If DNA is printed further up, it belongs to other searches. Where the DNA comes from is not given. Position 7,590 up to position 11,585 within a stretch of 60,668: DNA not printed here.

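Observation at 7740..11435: Unusual loader architecture: DH-like domain plus an FkbM methyltransferase apparently inserted inside the FkbH N-terminal domain, then HAD core and carrier protein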

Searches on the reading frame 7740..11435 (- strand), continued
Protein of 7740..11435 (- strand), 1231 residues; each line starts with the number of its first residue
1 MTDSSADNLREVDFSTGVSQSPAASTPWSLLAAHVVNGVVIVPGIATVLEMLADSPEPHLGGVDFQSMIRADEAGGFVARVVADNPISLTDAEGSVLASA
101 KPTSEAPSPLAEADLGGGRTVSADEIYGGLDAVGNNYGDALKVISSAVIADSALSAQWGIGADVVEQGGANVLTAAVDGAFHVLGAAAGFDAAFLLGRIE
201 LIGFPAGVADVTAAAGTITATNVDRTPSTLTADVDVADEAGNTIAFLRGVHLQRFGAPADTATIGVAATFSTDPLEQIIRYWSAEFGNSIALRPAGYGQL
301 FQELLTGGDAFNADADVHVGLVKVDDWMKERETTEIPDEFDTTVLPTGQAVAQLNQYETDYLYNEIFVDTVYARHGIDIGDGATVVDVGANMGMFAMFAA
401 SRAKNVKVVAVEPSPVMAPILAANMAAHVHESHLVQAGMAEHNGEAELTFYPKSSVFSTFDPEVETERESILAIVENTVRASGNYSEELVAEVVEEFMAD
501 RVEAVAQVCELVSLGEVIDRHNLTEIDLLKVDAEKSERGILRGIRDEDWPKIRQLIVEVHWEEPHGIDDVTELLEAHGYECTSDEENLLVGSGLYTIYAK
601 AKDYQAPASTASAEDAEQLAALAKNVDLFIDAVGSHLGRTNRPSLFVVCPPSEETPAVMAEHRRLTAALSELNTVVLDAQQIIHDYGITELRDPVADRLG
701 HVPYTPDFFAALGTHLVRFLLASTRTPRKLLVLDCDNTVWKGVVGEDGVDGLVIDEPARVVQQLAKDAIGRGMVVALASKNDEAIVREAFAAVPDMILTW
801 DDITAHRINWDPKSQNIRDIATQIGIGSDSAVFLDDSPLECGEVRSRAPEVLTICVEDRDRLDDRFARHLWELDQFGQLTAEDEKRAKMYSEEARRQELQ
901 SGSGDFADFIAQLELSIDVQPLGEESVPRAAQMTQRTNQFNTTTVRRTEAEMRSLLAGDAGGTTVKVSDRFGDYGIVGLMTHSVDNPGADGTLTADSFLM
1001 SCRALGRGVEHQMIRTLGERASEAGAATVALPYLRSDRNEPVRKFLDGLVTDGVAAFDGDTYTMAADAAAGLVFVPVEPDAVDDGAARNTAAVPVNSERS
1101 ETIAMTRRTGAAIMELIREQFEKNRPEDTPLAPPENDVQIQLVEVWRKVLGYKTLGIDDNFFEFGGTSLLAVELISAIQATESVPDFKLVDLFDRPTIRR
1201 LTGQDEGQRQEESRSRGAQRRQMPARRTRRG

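Call 55: find_encoding_contigs(protein=P0004, flank=10000, max_places=1)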
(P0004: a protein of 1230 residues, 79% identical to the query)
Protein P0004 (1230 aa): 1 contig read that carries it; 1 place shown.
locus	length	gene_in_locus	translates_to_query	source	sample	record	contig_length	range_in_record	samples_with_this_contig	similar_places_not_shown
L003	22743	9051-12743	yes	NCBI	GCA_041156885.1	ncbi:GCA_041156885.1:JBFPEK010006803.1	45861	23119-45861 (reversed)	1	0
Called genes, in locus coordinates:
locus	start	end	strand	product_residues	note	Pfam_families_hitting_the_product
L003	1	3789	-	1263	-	?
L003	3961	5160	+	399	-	PF20706:GT4-conflict, PF00534:Glycos_transf_1, PF13692:Glyco_trans_1_4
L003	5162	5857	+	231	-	PF01648:ACPS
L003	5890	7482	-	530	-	PF14312:FG-GAP_2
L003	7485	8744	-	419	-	PF13440:Polysacc_synt_3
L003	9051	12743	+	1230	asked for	PF14765:PS-DH, PF05050:Methyltransf_21, PF00550:PP-binding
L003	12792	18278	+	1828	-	PF00109:ketoacyl-synt, PF02801:Ketoacyl-synt_C, PF16197:KAsynt_C_assoc, PF00698:Acyl_transf_1, PF00106:adh_short, PF08659:KR, PF00550:PP-binding, PF00975:Thioesterase, +2 more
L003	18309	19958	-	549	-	PF02878:PGM_PMM_I, PF02879:PGM_PMM_II, PF02880:PGM_PMM_III, PF00408:PGM_PMM_IV (weak)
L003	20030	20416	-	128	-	PF03473:MOSC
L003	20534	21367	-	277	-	PF01522:Polysacc_deac_1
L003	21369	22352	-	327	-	PF13469:Sulfotransfer_3 (faint), PF00685:Sulfotransfer_1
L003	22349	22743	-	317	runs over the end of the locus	PF13480:Acetyltransf_6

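Call 59: search_solved_structures(query=A4, max_evalue=0.001, show_alignments=1)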
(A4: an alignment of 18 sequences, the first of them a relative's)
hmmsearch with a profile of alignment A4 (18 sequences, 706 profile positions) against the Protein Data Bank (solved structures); distinct sequences matched with E-value up to 0.001: 65 (the best 60 are shown).
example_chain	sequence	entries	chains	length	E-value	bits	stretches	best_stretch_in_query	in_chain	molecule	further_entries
3slr_A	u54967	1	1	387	2.2e-49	171.9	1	32-349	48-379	uncharacterized protein BF1531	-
9lcp_A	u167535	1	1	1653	2.7e-41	145.1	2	590-688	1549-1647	PvdL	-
9lcq_A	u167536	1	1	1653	2.7e-41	145.1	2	590-688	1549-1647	PvdL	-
9lco_A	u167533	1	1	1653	3.1e-40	141.6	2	590-688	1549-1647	PvdL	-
9be3_A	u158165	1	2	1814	7.1e-29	104.1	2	589-673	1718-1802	Linear gramicidin synthase subunit A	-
9meh_A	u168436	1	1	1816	7.2e-29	104.1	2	589-673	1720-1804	Linear gramicidin synthase subunit A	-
6mfz_A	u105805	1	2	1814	9.5e-29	103.7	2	589-673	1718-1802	Linear gramicidin synthase subunit A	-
9be4_A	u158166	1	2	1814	8.2e-28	100.6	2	589-673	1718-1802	Linear gramicidin synthase subunit A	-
7b2b_A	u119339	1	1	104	3.1e-22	82.1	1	592-687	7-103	Peptide synthetase PaxA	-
9bfd_B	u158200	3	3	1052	5.7e-20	74.6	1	590-673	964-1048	Tyrocidine synthase 2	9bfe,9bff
5u89_A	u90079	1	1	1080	9.8e-20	73.9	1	593-677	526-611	Amino acid adenylation domain protein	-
2jgp_A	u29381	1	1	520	5.6e-19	71.4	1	595-673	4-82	TYROCIDINE SYNTHETASE 3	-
9up2_A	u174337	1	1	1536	8.1e-19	70.8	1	590-670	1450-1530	PvdL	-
4r0m_B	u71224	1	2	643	1e-18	70.5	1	592-669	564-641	McyG protein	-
2mr7_A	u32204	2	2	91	5.3e-18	68.1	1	595-674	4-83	Non-ribosomal peptide synthetase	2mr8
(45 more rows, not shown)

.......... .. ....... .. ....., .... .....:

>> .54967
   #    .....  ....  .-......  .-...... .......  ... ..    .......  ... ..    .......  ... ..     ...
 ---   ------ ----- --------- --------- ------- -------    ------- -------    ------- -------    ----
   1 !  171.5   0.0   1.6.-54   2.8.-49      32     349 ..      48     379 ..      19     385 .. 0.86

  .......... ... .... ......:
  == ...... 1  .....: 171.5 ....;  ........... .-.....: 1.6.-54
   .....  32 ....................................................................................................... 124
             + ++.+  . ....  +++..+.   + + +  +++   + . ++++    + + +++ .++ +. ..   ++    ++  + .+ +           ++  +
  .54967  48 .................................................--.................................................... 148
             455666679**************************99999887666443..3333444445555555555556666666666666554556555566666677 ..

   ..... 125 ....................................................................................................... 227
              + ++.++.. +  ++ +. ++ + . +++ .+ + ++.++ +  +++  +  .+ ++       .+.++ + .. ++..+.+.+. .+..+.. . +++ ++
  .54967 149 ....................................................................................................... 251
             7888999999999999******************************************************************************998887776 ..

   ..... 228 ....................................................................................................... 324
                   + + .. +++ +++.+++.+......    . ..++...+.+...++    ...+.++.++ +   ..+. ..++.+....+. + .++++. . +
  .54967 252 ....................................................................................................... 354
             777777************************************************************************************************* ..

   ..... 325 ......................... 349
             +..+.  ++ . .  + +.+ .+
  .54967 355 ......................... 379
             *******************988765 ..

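Call 64: find_encoding_contigs(protein=P0001, flank=10000, max_places=2)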
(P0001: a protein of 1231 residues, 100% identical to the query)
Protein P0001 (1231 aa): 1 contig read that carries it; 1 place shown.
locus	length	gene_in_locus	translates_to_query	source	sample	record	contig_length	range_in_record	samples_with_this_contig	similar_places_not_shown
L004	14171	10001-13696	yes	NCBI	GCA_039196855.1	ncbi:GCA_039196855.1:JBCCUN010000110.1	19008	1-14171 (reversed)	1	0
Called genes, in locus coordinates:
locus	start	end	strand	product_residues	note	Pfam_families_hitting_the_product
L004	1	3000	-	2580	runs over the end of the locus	PF03160:Calx-beta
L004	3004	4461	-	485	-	PF14312:FG-GAP_2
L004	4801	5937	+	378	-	PF20706:GT4-conflict (weak), PF00534:Glycos_transf_1, PF13692:Glyco_trans_1_4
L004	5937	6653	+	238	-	PF01648:ACPS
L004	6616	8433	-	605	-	-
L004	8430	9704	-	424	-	PF13440:Polysacc_synt_3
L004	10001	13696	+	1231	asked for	PF14765:PS-DH (weak), PF05050:Methyltransf_21, PF00550:PP-binding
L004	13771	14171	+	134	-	PF00109:ketoacyl-synt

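Call 83: search_dna_similar(query=window:7740-11435:-, collection=plasmids, mode=protein, max_rows=10)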
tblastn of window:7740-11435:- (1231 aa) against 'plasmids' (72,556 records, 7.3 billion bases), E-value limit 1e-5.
Records with a match: 383; places in all: 611; records where one place covers at least 80% of the query: 0.
Best place of each record, by identity: <60% 383.
By first word of the organism name: Bacillus 75; Streptomyces 72; Sinorhizobium 48; Rhizobium 17; Bradyrhizobium 17; Ralstonia 15; Clostridium 13; Burkholderia 12; Paenibacillus 9; Nostoc 8; and 57 more.
By predicted mobility (MOB-suite, as given by PLSDB): non-mobilizable 248; mobilizable 97; conjugative 38.
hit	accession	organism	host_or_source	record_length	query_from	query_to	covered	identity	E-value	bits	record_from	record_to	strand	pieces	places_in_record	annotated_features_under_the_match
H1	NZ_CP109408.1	Kitasatospora sp. NBC_01519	-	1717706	339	1198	70%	32.8%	4e-87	320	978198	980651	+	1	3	record has no annotation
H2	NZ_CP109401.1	Streptomyces anulatus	-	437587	345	1209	70%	31.3%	2e-81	303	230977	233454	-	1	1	FkbM family methyltransferase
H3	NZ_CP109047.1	Streptomyces sp. NBC_00637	-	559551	342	1199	70%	30.4%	6e-78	291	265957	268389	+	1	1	FkbM family methyltransferase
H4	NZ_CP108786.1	Embleya sp. NBC_00888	-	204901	345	1198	60%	32.7%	8e-47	320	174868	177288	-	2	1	FkbM family methyltransferase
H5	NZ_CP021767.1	Ralstonia solanacearum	Solanum lycopersicum,Tomato with ...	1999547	591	1211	50%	36.6%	2e-96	348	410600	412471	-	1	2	none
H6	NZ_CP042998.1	Aquisphaera giovannonii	-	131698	643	1205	46%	40.3%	2e-96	348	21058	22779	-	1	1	HAD-IIIC family phosphatase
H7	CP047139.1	Ralstonia solanacearum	Potato,Single cell,tuber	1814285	591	1211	50%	36.3%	2e-96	348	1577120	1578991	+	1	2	HAD-IIIC family phosphatase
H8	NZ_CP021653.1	Ralstonia solanacearum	Solanum lycopersicum,Tomato with ...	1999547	591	1211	50%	36.3%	2e-96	348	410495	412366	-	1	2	none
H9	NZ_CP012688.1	Ralstonia solanacearum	Solanum commersonii,whole organism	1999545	591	1211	50%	36.3%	2e-96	348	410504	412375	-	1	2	none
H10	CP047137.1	Ralstonia solanacearum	Potato,Single cell,tuber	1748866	591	1211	50%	36.2%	3e-96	348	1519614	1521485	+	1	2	HAD-IIIC family phosphatase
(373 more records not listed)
